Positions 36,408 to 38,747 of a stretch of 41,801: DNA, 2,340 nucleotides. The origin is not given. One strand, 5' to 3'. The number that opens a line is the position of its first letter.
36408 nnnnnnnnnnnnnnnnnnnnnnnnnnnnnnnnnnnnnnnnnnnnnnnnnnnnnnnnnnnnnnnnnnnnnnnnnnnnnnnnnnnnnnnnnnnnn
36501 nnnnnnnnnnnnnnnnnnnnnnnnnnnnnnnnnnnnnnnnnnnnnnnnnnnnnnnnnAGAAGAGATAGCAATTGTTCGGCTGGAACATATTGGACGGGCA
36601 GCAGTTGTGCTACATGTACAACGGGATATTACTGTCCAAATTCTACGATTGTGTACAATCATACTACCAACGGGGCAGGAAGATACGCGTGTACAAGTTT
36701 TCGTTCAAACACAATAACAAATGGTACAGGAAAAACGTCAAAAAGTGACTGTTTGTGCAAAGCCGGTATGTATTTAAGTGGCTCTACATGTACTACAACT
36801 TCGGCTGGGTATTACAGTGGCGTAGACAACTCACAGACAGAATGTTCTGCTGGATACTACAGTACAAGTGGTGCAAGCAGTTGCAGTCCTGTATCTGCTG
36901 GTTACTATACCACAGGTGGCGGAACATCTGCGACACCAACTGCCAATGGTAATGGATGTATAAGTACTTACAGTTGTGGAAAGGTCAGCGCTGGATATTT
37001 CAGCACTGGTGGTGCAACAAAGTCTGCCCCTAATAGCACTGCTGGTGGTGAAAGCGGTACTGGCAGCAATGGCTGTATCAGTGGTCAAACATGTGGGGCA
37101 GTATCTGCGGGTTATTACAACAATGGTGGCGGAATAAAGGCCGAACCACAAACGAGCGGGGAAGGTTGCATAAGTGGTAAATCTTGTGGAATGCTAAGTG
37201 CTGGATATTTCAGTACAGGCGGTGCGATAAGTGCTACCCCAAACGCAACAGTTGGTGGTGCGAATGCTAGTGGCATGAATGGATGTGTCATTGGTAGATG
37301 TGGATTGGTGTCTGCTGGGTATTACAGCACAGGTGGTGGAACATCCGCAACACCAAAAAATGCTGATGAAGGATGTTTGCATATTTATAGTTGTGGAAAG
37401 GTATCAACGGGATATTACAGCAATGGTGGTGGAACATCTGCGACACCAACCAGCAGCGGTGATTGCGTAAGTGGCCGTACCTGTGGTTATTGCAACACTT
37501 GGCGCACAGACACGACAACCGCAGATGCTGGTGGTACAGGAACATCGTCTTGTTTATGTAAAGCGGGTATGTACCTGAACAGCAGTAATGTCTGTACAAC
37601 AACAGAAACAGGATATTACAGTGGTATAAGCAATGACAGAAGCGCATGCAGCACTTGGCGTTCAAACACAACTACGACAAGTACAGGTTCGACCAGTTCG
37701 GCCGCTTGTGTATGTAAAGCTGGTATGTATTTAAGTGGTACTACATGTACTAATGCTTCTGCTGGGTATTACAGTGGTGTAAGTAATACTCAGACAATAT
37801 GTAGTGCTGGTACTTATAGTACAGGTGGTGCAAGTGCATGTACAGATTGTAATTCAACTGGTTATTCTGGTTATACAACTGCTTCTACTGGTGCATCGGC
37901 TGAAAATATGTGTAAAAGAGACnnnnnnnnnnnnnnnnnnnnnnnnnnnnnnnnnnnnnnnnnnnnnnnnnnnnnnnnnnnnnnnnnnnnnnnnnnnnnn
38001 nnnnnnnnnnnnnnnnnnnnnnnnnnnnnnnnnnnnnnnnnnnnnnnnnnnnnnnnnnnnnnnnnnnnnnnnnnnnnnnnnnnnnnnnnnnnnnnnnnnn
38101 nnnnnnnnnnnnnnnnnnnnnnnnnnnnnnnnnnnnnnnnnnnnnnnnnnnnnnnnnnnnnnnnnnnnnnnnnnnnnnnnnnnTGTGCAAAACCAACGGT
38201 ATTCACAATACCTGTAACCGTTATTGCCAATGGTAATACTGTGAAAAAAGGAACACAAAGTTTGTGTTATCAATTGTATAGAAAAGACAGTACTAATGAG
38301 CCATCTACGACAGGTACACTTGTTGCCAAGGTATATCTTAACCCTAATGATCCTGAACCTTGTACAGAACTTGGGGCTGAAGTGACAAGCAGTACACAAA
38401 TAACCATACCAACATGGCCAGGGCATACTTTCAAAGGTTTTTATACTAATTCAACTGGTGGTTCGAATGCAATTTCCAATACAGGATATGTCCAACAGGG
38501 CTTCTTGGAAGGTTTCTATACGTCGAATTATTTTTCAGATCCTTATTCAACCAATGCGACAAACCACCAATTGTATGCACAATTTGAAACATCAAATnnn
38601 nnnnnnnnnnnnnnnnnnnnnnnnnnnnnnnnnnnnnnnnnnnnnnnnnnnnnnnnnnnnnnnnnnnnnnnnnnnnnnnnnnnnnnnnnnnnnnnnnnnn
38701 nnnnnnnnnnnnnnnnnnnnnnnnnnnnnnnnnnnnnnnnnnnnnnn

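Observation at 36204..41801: Two tandem giant surface proteins combining bacterial adhesin-type repeats with eukaryote-like Cys-rich repeats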

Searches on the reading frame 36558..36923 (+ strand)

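Call 14: search_protein_families(library=pfam, proteins=[window:36558-36923:+], max_evalue=10)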
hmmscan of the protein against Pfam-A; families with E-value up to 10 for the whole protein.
seq(122 aa): 4 families
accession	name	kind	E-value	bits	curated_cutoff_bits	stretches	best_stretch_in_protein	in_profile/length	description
PF02928.21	zf-C5HC2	-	0.12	13.1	22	1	66-81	3-18/54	C5HC2 zinc finger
PF00053.31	EGF_laminin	-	0.65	10.6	21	2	60-96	15-49/49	Laminin EGF domain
PF17125.10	Methyltr_RsmF_N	-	1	10.2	34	0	63-89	54-80/86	N-terminal domain of 16S rRNA methyltransferase RsmF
PF02728.21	Cu_amine_oxidN3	-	2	9.2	22.6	1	67-106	26-66/100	Copper amine oxidase, N3 domain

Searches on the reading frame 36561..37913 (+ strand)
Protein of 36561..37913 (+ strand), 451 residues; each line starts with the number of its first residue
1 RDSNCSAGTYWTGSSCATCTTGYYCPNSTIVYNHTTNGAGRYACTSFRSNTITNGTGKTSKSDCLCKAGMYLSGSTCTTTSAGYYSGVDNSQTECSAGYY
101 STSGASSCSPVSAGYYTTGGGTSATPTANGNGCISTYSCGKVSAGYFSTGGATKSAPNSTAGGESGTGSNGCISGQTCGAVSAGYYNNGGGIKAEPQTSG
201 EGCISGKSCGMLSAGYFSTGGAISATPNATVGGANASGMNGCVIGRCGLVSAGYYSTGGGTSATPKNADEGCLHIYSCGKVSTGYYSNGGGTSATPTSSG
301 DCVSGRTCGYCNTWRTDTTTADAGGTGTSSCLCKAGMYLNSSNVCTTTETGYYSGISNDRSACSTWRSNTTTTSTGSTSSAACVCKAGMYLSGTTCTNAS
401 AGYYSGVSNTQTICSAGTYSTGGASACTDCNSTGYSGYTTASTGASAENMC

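Call 65: find_homologous_proteins(query=window:36561-37913:+, max_evalue=0.001)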
Query window:36561-37913:+ (451 aa): 9 proteins with E <= 0.001 among 8000 candidates.
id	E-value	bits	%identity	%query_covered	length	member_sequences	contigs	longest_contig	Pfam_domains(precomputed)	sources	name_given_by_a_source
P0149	1.9e-27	115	36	73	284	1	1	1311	-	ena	-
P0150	5.3e-27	113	36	69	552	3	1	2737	-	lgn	-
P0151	5.6e-22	97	38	66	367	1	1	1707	-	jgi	jgi:hypothetical protein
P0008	1.7e-21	95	31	75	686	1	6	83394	PF07699.20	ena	-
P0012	3.9e-17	81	41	38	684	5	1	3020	PF07699.20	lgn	-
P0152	2.3e-16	78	42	38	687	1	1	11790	PF07699.20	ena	-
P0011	1.2e-12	66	34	58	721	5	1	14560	-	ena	-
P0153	1.8e-10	59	37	38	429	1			PF07699.20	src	-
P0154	1.6e-4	39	28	34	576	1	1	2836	PF07699.20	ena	-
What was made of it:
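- Closest known: Ephrin_rec_like. Different: No close eukaryotic homologue was found (call 65).
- All 9 hits come from metagenome sources and carry no organism name (call 65).
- Tried and rejected: It returned only 9 hits, all from metagenome sources with no organism name (call 65).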

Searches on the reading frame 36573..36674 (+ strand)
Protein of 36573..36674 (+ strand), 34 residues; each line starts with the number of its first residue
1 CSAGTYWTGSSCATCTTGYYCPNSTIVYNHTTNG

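Call 53: search_solved_structures(query=A4, max_evalue=1, show_alignments=4)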
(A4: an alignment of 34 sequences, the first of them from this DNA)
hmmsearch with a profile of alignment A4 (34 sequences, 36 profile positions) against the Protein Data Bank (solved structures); distinct sequences matched with E-value up to 1: 29.
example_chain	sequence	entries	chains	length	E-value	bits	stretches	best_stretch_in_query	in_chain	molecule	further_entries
9vqm_A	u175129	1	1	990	8.8e-13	51.2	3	1-27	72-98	Endosome/lysosome-associated apoptosis and autophagy regulator 1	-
9vqm_B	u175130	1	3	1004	1e-12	51.1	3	1-27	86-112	Endosome/lysosome-associated apoptosis and autophagy regulator 1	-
9vql_A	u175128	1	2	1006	1.4e-12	50.6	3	1-27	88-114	Endosome/lysosome-associated apoptosis and autophagy regulator 1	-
8tx1_A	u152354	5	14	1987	2.4e-09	40.3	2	1-36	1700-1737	Mastigoneme-like protein | Mst1 | Tyrosine-protein kinase ephrin type A/B receptor-like domain-containing protein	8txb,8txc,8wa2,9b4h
4yn0_A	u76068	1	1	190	0.0028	20.9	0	12-22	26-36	Tumor necrosis factor receptor superfamily member 21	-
6y8k_AAA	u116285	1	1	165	0.027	17.7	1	13-33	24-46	Tumor necrosis factor receptor superfamily member 9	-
6cpr_D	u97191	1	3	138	0.033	17.4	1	14-33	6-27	Tumor necrosis factor receptor superfamily member 9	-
6cu0_G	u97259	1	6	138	0.033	17.4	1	14-33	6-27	Tumor necrosis factor receptor superfamily member 9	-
9f7z_B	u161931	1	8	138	0.034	17.4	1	14-33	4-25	Tumor necrosis factor receptor superfamily member 9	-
7d4b_A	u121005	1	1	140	0.035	17.4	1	14-33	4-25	Tumor necrosis factor receptor superfamily member 9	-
6bwv_D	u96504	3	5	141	0.035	17.3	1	14-33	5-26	Tumor necrosis factor receptor superfamily member 9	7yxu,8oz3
6mgp_X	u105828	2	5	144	0.036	17.3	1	14-33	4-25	Tumor necrosis factor receptor superfamily member 9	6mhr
6mi2_F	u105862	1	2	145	0.036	17.3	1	14-33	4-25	Tumor necrosis factor receptor superfamily member 9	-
3qo4_A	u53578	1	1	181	0.038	17.2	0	13-22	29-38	Tumor necrosis factor receptor superfamily member 21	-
6a3v_B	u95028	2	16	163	0.045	17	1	14-33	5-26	Tumor necrosis factor receptor superfamily member 9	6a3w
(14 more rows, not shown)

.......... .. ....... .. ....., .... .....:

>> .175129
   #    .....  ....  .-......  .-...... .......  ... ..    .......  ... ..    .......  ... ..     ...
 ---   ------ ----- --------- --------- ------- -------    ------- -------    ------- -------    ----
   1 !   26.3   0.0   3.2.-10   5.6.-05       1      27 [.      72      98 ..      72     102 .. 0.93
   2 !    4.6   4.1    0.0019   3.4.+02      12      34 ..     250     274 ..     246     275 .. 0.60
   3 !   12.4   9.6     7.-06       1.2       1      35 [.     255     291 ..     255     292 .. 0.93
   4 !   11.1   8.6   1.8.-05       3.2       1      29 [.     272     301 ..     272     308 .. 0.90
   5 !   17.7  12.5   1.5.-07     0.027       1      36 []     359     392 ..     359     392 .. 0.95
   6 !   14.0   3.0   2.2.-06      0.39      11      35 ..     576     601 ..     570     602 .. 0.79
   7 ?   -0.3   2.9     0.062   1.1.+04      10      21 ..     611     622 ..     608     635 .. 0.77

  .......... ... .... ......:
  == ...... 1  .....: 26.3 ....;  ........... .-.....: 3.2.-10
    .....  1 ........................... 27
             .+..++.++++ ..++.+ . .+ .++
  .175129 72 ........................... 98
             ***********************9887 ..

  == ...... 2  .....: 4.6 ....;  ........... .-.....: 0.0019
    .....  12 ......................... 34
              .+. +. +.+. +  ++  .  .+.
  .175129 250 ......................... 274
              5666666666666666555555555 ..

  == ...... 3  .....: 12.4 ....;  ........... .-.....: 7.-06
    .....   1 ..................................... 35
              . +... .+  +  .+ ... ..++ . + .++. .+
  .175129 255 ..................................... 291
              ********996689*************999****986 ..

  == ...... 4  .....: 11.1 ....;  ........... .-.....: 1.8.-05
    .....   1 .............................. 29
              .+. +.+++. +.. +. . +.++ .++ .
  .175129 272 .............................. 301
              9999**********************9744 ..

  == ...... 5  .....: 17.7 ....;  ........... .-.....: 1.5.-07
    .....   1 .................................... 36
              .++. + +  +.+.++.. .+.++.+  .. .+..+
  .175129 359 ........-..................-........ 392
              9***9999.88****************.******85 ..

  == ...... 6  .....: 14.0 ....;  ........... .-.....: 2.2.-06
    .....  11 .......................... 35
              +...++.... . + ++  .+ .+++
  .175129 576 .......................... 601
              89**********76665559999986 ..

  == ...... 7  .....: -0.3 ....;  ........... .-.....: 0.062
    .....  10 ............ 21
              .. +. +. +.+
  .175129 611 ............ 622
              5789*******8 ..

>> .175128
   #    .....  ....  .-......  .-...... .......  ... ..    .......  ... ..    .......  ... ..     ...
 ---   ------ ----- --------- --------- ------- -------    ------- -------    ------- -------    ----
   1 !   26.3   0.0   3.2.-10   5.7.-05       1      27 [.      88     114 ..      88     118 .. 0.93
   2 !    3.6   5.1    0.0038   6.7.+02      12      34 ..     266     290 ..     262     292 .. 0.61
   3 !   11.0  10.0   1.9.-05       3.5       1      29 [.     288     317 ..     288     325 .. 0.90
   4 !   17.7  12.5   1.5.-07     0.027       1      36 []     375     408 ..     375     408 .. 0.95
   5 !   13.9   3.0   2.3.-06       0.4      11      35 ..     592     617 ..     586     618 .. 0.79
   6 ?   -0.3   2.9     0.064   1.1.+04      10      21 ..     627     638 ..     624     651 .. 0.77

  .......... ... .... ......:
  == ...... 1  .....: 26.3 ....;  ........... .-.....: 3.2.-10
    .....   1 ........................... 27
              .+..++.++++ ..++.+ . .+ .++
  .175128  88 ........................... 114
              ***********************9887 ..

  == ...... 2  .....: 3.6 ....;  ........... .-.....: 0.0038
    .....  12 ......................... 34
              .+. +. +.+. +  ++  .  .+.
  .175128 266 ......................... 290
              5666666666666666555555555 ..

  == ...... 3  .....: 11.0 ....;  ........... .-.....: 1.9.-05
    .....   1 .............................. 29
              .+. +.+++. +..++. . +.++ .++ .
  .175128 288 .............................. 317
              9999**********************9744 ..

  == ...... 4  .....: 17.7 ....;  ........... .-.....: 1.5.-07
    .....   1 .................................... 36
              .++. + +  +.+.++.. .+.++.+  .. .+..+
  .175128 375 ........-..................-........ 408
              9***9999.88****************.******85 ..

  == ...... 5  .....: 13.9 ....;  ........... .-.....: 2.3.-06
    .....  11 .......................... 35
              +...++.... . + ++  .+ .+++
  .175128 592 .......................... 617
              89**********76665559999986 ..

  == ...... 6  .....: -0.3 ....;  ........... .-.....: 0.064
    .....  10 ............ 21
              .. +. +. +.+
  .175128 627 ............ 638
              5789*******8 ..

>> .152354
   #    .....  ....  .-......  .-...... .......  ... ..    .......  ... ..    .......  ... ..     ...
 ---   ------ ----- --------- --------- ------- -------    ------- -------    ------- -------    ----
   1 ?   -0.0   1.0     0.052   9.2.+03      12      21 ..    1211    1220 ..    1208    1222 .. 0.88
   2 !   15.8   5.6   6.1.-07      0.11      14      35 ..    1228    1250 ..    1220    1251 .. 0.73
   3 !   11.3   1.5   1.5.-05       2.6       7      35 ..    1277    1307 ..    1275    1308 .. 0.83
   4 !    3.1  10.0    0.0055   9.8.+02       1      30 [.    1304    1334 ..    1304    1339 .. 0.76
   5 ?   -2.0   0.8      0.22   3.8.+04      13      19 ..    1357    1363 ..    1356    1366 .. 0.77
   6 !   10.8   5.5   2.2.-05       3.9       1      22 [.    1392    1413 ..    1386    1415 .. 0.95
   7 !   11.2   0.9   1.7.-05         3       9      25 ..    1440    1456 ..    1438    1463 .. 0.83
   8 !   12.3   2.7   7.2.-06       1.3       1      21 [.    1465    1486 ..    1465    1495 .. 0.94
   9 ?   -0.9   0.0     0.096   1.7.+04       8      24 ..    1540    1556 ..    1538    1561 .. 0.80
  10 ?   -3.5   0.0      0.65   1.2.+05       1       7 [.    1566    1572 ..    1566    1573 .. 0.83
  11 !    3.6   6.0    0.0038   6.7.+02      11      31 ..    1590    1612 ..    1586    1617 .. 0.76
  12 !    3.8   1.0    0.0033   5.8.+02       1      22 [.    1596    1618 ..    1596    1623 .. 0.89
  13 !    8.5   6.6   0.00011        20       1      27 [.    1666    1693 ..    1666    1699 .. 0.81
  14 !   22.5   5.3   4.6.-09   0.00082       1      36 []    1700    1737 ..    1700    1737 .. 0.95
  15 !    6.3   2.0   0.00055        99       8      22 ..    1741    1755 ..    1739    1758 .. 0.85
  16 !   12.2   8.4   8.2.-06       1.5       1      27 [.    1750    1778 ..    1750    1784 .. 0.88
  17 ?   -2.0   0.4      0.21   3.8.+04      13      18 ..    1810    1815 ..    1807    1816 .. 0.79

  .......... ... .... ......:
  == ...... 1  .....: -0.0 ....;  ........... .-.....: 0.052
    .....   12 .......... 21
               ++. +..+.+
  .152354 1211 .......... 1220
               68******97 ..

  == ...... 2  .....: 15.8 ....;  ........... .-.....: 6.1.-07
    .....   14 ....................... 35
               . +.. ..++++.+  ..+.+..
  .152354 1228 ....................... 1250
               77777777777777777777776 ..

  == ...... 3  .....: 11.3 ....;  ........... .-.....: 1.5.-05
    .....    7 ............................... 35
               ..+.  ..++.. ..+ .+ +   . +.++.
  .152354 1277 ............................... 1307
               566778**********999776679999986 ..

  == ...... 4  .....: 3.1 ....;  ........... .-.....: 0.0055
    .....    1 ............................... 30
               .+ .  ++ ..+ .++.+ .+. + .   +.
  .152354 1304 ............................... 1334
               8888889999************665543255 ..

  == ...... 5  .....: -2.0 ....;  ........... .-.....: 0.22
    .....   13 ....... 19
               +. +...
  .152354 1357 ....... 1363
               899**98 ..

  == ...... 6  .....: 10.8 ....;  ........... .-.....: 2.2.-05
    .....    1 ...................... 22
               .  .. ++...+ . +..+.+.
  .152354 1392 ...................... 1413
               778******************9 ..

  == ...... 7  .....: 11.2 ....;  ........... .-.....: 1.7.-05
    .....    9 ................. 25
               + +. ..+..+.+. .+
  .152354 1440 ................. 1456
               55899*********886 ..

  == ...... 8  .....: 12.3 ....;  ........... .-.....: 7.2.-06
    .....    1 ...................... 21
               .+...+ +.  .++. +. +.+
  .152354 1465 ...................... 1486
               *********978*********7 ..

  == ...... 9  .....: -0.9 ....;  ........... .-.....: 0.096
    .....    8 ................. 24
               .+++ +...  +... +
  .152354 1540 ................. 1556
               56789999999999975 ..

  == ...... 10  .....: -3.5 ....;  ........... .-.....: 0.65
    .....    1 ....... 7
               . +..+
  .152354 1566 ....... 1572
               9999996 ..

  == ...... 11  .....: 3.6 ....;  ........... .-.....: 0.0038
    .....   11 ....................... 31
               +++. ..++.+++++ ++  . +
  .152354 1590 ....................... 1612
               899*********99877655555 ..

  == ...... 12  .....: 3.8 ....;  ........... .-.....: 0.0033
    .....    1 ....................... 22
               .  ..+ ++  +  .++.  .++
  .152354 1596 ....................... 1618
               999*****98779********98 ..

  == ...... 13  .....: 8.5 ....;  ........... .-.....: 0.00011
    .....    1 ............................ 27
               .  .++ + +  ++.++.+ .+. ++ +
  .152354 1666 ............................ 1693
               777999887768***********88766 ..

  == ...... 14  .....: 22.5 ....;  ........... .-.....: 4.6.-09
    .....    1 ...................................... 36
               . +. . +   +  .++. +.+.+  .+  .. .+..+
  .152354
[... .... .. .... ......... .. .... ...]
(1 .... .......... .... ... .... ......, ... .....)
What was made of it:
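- On Ephrin_rec_like (PF07699): The family unit profile hits ELAPOR1 at 8.8e-13 and Mst1 at 2.4e-9 (call 53).
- Closest known: Ephrin_rec_like. Same: The family unit profile hits ELAPOR1 and Mst1 significantly (call 53).
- The Cys-unit profile is similar to ELAPOR1 and Mst1, and weakly to TNFRs (call 53).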

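Call 56: search_solved_structures(query=A5, max_evalue=1, show_alignments=0)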
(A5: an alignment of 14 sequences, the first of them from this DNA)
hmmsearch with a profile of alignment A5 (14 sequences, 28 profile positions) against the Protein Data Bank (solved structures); distinct sequences matched with E-value up to 1: 0.
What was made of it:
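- On Ephrin_rec_like (PF07699): Caveats: the units were picked with a motif pattern, and the A/B-only profile finds no PDB sequence (call 56).
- Tried and rejected: No hit (call 56).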

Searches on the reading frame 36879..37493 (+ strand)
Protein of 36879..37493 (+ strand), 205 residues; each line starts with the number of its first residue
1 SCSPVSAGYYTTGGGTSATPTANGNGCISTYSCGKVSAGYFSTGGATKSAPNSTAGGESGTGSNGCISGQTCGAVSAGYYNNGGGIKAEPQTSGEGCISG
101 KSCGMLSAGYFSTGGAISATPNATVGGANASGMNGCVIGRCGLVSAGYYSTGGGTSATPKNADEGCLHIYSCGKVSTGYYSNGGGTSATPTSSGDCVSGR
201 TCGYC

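Call 14: search_protein_families(library=pfam, proteins=[window:36882-37484:+], max_evalue=10)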
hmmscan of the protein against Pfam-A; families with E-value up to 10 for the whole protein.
seq(201 aa): 1 family
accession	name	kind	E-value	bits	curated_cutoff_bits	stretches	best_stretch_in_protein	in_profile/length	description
PF06749.17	DUF1218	-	2.8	8.9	25.3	1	92-117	70-90/95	Protein of unknown function (DUF1218)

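Call 81: search_protein_representatives(protein=window:36879-37493:+)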
Query: 205 residues. Proteins with E-value up to 0.001 (for the whole library): 23; up to 1e-10: 18; up to 1e-30: 12. The best 23 are listed.
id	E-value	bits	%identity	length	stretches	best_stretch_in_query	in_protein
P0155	9.4e-124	427.6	51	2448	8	4-189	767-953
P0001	7.3e-118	408.3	100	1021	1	1-205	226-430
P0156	5.7e-111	385.8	47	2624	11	1-123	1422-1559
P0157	6.5e-111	385.6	47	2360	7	2-194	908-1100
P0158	6.0e-68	245.2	44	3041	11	24-205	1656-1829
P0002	4.1e-67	242.5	57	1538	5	5-203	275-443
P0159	2.9e-57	210.3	47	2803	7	4-123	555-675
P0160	6.1e-50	186.3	48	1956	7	2-190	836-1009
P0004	4.6e-37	144.3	45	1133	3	4-202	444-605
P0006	1.2e-34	136.4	46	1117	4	14-188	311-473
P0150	1.3e-34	136.3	49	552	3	3-115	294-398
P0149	2.8e-33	131.9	51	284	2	5-199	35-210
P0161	1.6e-29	119.6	53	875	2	2-199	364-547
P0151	5.4e-21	91.7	59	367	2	4-84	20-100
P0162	2.5e-20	89.6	47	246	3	1-142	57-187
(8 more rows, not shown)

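Call 82: search_protein_families(library=pfam, proteins=[P0155, P0156, P0157, P0160], max_evalue=0.001)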
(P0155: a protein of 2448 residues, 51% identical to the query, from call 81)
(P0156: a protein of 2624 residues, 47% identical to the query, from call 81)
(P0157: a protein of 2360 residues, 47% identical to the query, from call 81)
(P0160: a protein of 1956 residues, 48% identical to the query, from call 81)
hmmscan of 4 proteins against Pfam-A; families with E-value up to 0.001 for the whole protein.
P0155 (2448 aa): 3 families
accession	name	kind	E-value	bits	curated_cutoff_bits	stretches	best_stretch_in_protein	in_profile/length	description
PF00754.31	F5_F8_type_C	-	2e-07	31.6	28.2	0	337-410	13-87/127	F5/8 type C domain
PF22633.2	F5_F8_type_C_2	-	4.9e-06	27.5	27.8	0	1549-1594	18-66/91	NedA-like, galactose-binding domain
PF07699.19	Ephrin_rec_like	-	0.00028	21.1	23.1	1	1646-1690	1-44/48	Tyrosine-protein kinase ephrin type A/B receptor-like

P0156 (2624 aa): 0 families

P0157 (2360 aa): 3 families
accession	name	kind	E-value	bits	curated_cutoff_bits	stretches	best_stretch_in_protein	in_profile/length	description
PF00754.31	F5_F8_type_C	-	5.4e-07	30.2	28.2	0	1725-1806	13-94/127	F5/8 type C domain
PF22633.2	F5_F8_type_C_2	-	5.6e-06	27.3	27.8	0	1729-1802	2-77/91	NedA-like, galactose-binding domain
PF07699.19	Ephrin_rec_like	-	0.00058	20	23.1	0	2131-2157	7-33/48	Tyrosine-protein kinase ephrin type A/B receptor-like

P0160 (1956 aa): 1 family
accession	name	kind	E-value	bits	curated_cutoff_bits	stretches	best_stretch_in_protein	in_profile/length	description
PF00754.31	F5_F8_type_C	-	0.00013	22.6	28.2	0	1213-1278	13-88/127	F5/8 type C domain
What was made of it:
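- Relatives carry F5/8 type C carbohydrate-binding domains (call 82).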

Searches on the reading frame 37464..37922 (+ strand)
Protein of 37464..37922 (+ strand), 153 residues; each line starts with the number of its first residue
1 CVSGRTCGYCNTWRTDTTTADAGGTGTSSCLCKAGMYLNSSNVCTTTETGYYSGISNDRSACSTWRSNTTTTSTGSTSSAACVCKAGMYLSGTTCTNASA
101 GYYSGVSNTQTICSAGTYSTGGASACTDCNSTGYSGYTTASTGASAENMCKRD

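Call 14: search_protein_families(library=pfam, proteins=[window:37464-37922:+], max_evalue=10)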
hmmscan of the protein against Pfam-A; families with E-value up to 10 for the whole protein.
seq(153 aa): 5 families
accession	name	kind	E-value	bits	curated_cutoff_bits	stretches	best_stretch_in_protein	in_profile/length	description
PF23091.2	TNFR_ELAPOR1_6th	-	0.0021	18.4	33.2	2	32-63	2-33/41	ELAPOR1-like, TNF receptor-like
PF02728.21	Cu_amine_oxidN3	-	0.55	11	22.6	1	31-61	25-56/100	Copper amine oxidase, N3 domain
PF07699.19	Ephrin_rec_like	-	3.1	8.1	23.1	2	35-82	1-48/48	Tyrosine-protein kinase ephrin type A/B receptor-like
PF01826.23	TIL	-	6.4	7.5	24.5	2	66-98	18-52/55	Trypsin Inhibitor like cysteine rich domain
PF12662.13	cEGF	-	8.6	6.8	26.6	1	81-96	3-20/24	Complement Clr-like EGF-like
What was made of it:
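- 37464..37916 (+): Cys-rich block 2 of A (residues 421-571): two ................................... units plus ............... Best Pfam score is TNFR_ELAPOR1_6th, 18.4 bits against a cut-off of 33.2 (call 14).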

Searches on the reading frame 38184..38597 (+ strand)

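Call 14: search_protein_families(library=pfam, proteins=[window:38184-38597:+], max_evalue=10)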
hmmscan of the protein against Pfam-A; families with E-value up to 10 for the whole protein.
seq(138 aa): 1 family
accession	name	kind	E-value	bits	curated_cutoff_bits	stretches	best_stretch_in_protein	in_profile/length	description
PF09479.16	Flg_new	-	0.0096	16.5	27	1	68-103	20-55/65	Listeria-Bacteroides repeat domain (List_Bact_rpt)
